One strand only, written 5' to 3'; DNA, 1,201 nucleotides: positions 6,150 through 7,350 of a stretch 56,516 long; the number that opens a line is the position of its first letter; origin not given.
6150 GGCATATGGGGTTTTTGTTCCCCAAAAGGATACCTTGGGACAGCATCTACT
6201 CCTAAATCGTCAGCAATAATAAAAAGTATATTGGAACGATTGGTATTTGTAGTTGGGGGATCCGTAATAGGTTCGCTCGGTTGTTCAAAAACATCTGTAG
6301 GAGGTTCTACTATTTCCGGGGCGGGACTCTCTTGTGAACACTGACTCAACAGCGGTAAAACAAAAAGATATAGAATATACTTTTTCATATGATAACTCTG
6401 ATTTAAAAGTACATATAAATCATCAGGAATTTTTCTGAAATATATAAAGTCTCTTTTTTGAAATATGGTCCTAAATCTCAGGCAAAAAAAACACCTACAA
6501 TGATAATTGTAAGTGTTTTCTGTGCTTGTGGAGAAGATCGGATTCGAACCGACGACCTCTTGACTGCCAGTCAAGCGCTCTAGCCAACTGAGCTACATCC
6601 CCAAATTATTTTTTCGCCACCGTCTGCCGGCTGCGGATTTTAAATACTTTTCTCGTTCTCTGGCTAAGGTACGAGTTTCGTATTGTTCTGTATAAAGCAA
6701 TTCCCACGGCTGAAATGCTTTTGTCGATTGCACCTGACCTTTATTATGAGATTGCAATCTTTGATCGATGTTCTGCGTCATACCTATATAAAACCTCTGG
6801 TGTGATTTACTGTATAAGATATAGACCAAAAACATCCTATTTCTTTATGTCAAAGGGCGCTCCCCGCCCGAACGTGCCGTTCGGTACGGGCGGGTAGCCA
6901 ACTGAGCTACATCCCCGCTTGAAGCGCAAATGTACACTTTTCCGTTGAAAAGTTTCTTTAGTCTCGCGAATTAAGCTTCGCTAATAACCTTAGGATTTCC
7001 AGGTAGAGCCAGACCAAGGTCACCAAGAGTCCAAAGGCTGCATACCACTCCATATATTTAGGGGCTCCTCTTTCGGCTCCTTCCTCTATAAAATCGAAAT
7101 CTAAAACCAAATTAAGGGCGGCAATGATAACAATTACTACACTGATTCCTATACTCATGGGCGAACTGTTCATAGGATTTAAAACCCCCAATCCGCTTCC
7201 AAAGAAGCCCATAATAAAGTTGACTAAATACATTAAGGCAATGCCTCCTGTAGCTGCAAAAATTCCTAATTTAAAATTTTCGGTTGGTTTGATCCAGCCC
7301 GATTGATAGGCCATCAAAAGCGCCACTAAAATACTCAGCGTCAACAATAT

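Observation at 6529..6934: Minimal GIY-YIG nuclease cassette embedded in the 5' part of tRNA-Ala, with an exact 22-nt duplication of the tRNA 5' end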

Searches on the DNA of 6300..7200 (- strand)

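Call 16: search_rna_families(source=window, start=6300, end=7200, threshold=evalue, max_evalue=10, show_alignments=3)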
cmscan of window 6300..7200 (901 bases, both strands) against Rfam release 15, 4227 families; matches with E-value up to 10: 12.
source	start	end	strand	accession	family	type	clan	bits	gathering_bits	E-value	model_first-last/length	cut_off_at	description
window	6529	6602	-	RF00005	tRNA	Gene; tRNA;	CL00001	67.6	29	2e-14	1-71/71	no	tRNA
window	6477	6533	+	RF03630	mir-2818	Gene; miRNA;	-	22.7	90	0.047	1-60/60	no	mir-2818 microRNA precursor family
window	6392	6430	-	RF00088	SNORD30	Gene; snRNA; snoRNA; CD-box;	CL00052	19.3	40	6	1-70/70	no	Small nucleolar RNA SNORD30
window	6478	6529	+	RF00833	mir-70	Gene; miRNA;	-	18.6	90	1.4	1-79/79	no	mir-70 microRNA precursor family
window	6693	6722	-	RF00955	mir-1829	Gene; miRNA;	-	17.9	60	2.1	1-58/58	no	mir-1829 microRNA precursor family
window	6799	6836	+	RF01362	CRISPR-DR49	Gene; CRISPR;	-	16.4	41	9.4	1-47/47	no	CRISPR RNA direct repeat element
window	6484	6581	-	RF02617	SSRC10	Gene; sRNA;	-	16.3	56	2.7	1-113/113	no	Streptococcus sRNA 10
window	6488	6518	-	RF00788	mir-287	Gene; miRNA;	-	14.9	80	5.5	24-51/73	no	mir-287 microRNA precursor family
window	6537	6661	-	RF01969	RMST_8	Gene; lncRNA;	-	14.7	80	5.4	1-143/143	no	Rhabdomyosarcoma 2 associated transcript conserved region 8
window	6474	6533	-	RF00885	MIR821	Gene; miRNA;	-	14.4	249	5.3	1-275/275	no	MIR821 microRNA precursor family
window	6484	6567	-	RF01394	isrK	Gene; sRNA;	-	12.6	50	6.1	1-77/77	no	isrK Hfq binding RNA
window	7017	7112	-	RF02216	ZNFX1-AS1_2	Gene; lncRNA;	-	12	45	3.5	1-93/93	no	ZNFX1 antisense RNA 1 conserved region 2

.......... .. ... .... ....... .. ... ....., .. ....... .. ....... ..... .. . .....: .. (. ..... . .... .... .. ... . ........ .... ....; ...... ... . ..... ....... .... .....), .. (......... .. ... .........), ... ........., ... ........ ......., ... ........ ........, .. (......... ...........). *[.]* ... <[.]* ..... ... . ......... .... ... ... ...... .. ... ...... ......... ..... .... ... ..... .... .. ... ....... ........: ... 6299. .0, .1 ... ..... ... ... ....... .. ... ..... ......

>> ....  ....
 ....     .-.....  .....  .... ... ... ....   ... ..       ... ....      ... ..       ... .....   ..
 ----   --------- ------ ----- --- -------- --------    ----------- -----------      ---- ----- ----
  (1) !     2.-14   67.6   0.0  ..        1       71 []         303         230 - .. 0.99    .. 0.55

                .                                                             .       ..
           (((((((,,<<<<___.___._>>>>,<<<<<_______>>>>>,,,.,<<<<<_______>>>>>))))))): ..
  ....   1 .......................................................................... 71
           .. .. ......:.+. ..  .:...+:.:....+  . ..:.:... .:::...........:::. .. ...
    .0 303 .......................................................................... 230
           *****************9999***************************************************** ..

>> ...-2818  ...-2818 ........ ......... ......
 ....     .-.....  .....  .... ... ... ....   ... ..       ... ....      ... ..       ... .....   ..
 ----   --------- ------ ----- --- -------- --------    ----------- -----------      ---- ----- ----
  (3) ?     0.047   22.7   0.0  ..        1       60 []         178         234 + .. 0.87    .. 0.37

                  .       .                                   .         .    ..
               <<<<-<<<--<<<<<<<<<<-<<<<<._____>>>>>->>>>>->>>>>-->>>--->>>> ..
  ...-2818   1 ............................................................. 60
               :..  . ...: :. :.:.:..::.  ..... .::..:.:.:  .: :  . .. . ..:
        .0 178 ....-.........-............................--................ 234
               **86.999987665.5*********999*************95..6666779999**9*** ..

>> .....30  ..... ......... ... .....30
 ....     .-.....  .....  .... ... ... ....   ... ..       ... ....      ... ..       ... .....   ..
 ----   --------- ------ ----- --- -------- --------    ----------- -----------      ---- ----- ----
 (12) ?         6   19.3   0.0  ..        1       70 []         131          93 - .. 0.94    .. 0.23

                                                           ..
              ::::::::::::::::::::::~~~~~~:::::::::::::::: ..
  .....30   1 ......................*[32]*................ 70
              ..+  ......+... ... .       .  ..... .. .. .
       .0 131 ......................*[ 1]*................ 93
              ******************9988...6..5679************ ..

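Call 66: search_rna_families(sources=[L004, L056, L075, L038], threshold=evalue, max_evalue=0.01)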
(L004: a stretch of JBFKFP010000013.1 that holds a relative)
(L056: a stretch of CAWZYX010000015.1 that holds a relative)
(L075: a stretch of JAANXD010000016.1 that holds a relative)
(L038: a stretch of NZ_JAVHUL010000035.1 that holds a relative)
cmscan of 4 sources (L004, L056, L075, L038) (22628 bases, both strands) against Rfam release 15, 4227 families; matches with E-value up to 0.01: 4.
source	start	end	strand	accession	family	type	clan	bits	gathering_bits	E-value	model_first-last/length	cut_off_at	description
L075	3234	3307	+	RF00005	tRNA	Gene; tRNA;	CL00001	68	29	4.1e-13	1-71/71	no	tRNA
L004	3234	3307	+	RF00005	tRNA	Gene; tRNA;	CL00001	65.5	29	1.9e-12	1-71/71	no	tRNA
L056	3234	3307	+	RF00005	tRNA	Gene; tRNA;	CL00001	59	29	1.1e-10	1-71/71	no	tRNA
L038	3470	3543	+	RF00005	tRNA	Gene; tRNA;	CL00001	58.1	29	2.1e-10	1-71/71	no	tRNA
